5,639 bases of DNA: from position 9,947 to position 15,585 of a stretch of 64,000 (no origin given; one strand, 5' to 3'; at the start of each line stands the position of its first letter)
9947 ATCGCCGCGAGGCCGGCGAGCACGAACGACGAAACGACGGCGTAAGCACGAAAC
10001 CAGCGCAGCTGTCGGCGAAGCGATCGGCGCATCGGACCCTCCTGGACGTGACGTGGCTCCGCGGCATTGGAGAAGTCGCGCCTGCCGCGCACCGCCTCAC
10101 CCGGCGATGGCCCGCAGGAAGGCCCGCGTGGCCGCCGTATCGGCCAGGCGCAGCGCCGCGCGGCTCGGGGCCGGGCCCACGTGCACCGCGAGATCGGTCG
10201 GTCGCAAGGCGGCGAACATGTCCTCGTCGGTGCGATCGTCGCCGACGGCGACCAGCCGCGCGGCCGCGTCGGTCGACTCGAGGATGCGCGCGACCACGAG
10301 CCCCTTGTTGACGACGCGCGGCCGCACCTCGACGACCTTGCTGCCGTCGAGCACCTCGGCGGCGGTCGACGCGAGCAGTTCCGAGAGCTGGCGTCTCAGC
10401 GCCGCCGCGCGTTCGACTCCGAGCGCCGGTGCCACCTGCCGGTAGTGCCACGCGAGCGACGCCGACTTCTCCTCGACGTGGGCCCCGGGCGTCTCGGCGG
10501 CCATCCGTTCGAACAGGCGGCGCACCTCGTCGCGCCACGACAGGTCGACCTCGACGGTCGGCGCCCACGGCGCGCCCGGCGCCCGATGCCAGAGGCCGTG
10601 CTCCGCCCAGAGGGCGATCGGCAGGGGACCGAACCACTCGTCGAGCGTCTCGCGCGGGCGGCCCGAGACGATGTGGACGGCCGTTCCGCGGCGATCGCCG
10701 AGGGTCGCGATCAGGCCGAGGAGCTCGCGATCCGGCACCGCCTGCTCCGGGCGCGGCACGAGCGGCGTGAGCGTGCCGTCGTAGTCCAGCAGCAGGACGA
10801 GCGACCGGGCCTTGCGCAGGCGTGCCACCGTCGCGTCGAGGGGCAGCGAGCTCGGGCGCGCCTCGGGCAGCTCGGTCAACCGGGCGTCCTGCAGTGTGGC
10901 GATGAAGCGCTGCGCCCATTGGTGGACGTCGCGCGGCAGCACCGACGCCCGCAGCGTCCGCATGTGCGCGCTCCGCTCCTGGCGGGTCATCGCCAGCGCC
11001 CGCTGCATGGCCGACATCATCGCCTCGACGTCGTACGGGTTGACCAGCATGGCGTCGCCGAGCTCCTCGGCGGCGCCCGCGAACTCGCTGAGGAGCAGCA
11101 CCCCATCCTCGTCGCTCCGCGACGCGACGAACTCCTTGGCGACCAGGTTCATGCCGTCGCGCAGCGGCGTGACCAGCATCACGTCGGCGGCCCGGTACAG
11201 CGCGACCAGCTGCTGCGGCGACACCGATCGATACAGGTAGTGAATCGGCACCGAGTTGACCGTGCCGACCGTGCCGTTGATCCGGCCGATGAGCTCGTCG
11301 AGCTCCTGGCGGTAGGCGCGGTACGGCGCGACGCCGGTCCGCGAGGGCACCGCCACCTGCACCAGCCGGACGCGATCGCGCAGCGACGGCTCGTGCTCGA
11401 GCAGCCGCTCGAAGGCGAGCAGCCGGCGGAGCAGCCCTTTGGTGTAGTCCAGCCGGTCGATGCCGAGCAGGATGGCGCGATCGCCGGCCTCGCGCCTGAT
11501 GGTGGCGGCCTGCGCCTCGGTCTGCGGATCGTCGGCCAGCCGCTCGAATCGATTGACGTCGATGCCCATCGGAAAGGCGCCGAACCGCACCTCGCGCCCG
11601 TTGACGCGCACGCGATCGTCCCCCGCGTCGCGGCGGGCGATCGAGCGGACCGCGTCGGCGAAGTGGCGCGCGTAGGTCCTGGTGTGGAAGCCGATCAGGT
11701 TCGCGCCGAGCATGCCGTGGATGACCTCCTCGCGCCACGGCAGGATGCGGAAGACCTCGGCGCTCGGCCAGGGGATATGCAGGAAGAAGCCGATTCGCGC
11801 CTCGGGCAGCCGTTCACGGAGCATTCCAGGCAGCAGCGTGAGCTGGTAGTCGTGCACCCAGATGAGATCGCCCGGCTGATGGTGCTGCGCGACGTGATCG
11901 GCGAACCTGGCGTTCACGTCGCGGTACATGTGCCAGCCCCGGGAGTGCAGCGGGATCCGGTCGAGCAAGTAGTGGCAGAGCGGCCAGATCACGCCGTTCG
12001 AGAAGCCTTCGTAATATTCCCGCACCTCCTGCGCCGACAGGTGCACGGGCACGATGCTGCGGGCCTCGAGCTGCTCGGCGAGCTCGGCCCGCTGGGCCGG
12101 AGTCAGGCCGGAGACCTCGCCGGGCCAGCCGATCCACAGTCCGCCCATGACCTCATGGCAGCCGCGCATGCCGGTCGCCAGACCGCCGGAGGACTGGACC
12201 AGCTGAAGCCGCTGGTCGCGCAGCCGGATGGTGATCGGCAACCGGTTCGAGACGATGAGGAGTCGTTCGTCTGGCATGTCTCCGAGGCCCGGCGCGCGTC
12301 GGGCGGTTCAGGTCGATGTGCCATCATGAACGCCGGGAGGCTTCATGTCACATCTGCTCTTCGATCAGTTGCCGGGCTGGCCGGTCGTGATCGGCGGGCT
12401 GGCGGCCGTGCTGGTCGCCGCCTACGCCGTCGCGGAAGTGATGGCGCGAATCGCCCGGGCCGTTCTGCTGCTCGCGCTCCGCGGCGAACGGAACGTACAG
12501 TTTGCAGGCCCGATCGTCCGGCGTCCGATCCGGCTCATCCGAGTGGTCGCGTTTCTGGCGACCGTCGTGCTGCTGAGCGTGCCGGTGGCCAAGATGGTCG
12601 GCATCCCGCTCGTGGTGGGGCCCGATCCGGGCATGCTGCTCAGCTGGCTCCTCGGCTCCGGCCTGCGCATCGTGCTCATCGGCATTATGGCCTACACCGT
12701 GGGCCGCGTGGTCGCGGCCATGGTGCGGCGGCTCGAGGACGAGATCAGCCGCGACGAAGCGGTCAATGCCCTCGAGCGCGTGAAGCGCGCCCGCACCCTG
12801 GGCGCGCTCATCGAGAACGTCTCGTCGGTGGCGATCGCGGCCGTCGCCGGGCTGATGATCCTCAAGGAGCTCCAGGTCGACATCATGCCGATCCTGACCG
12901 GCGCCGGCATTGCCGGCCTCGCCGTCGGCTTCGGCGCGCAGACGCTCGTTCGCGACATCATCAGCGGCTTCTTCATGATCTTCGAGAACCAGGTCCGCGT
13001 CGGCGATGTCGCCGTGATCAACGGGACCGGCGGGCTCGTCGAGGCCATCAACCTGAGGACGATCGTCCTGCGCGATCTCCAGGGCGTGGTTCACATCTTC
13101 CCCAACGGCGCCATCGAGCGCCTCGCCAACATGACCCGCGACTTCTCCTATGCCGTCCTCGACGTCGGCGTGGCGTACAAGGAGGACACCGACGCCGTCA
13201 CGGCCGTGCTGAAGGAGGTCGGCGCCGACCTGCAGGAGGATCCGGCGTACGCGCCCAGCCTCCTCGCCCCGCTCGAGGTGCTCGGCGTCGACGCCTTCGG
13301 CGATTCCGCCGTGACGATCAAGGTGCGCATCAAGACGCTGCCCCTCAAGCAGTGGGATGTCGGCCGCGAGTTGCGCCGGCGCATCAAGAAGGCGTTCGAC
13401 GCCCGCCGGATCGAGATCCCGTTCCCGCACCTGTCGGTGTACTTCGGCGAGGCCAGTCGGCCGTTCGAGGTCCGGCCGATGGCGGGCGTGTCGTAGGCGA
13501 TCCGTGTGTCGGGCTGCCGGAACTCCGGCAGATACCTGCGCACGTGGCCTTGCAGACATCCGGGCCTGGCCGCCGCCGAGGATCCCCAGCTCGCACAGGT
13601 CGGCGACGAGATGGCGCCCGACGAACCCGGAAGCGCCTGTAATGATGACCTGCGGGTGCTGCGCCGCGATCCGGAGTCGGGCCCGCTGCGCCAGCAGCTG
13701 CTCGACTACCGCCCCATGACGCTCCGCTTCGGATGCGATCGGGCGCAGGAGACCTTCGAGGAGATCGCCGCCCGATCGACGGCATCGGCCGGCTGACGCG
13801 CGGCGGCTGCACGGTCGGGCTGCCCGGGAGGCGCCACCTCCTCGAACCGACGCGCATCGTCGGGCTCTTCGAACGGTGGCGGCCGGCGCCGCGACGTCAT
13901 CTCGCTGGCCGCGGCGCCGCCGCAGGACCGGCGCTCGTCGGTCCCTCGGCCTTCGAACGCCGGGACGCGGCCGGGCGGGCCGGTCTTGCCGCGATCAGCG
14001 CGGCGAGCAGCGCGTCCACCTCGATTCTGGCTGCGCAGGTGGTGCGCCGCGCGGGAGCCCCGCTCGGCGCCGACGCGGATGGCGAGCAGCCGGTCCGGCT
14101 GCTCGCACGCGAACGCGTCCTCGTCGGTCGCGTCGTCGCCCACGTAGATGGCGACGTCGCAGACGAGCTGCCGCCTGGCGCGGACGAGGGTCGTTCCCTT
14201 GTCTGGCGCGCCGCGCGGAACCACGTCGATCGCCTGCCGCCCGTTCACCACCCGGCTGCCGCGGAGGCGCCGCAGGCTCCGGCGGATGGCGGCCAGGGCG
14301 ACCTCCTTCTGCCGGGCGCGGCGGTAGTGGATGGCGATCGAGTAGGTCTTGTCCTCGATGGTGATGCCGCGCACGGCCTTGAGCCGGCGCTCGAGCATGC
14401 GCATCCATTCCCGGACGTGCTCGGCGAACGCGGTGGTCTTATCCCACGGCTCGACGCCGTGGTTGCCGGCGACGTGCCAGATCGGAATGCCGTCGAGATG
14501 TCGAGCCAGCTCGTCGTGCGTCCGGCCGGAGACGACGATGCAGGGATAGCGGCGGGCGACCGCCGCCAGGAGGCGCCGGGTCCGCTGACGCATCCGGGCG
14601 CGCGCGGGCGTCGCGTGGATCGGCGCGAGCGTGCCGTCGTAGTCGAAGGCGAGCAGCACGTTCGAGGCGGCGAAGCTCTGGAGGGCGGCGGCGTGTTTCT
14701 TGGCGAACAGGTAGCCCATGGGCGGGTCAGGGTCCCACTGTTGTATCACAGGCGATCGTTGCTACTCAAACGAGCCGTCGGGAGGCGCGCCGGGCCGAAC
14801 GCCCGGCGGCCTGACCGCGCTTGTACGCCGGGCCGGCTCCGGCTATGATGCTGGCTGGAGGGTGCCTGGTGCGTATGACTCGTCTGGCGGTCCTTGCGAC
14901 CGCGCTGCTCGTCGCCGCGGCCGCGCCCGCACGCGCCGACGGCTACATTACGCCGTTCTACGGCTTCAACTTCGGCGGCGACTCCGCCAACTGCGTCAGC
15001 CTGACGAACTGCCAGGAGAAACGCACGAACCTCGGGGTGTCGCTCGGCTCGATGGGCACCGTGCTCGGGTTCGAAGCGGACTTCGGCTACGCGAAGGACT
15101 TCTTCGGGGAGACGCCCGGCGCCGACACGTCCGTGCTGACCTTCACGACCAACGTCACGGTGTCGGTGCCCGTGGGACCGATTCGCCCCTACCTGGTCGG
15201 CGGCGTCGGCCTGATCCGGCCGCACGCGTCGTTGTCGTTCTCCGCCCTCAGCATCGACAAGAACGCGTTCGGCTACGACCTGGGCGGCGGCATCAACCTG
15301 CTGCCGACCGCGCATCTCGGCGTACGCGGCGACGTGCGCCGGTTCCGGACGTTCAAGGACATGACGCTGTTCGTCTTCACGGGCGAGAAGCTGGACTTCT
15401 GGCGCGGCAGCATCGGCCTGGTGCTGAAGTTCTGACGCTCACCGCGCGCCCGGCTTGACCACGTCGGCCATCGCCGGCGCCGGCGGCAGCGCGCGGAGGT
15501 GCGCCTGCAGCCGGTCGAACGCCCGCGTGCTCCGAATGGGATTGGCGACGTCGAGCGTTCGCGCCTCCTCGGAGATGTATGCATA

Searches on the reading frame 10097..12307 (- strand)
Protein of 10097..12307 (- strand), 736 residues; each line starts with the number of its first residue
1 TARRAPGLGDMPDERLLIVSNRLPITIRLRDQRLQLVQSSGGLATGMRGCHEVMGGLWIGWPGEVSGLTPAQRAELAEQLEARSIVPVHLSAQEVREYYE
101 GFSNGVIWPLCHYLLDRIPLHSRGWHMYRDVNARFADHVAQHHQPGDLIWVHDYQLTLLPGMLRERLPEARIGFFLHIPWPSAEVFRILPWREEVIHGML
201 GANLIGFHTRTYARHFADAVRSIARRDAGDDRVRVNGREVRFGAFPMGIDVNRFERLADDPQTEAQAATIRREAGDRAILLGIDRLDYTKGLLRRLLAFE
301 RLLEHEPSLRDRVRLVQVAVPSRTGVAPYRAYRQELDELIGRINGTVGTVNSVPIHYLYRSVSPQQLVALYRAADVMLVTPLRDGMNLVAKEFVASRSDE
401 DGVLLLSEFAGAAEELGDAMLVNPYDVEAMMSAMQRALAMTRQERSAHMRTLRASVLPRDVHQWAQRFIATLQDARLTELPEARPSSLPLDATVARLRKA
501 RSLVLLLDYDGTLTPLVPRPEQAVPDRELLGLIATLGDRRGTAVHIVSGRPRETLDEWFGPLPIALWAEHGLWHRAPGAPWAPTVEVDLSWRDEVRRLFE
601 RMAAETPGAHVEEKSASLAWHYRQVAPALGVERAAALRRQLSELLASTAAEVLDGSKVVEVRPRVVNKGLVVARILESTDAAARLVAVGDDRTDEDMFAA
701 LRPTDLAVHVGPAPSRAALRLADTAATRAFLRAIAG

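Call 44: search_protein_families(library=pfam, proteins=[window:10097-12307:-], max_evalue=0.0001)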
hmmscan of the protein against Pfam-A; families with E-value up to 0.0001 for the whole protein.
window:10097-12307:- (736 aa): 2 families
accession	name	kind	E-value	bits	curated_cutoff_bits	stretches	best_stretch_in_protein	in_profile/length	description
PF00982.27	Glyco_transf_20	-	2e-154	515.3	32.5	1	15-473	2-472/473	Glycosyltransferase family 20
PF02358.22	Trehalose_PPase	-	7.5e-52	176.2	27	1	506-705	1-207/235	Trehalose-phosphatase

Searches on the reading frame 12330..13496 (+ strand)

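Call 44: search_protein_families(library=pfam, proteins=[window:12330-13496:+], max_evalue=0.0001)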
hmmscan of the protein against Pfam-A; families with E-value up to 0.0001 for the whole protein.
window:12330-13496:+ (388 aa): 3 families
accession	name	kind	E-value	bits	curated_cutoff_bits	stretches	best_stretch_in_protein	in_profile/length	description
PF00924.24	MS_channel_2nd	-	8.4e-14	51.9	20.2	1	205-269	1-67/68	Mechanosensitive ion channel, beta-domain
PF21082.3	MS_channel_3rd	-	5.9e-13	49.5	21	1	276-363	2-88/88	Mechanosensitive ion channel MscS, C-terminal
PF21088.3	MS_channel_1st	-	1.7e-07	31.5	23.1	1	163-204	1-42/42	Mechanosensitive ion channel, transmembrane helices 2/3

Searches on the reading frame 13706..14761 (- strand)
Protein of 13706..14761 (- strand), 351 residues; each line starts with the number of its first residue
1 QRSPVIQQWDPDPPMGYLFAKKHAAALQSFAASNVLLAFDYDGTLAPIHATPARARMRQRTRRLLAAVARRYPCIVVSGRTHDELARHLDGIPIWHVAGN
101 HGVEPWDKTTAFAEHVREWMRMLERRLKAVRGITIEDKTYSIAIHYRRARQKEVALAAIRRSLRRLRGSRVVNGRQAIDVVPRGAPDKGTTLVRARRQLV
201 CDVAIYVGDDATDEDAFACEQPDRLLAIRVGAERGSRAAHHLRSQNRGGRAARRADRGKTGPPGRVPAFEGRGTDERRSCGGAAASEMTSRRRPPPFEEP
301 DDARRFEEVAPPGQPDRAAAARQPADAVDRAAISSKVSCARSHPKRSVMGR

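Call 44: search_protein_families(library=pfam, proteins=[window:13706-14761:-], max_evalue=0.0001)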
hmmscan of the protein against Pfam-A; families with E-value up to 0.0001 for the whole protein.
window:13706-14761:- (351 aa): 1 family
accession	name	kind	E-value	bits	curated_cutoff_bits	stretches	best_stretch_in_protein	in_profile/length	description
PF02358.22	Trehalose_PPase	-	5.1e-27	94.9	27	1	39-222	2-205/235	Trehalose-phosphatase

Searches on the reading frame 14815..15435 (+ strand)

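Call 44: search_protein_families(library=pfam, proteins=[window:14815-15435:+], max_evalue=0.0001)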
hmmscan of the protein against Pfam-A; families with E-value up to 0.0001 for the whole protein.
window:14815-15435:+ (206 aa): 1 family
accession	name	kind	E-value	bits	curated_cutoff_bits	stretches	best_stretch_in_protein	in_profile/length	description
PF13505.12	OMP_b-brl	-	4.6e-12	46.9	28.7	1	27-206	3-175/175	Outer membrane protein beta-barrel domain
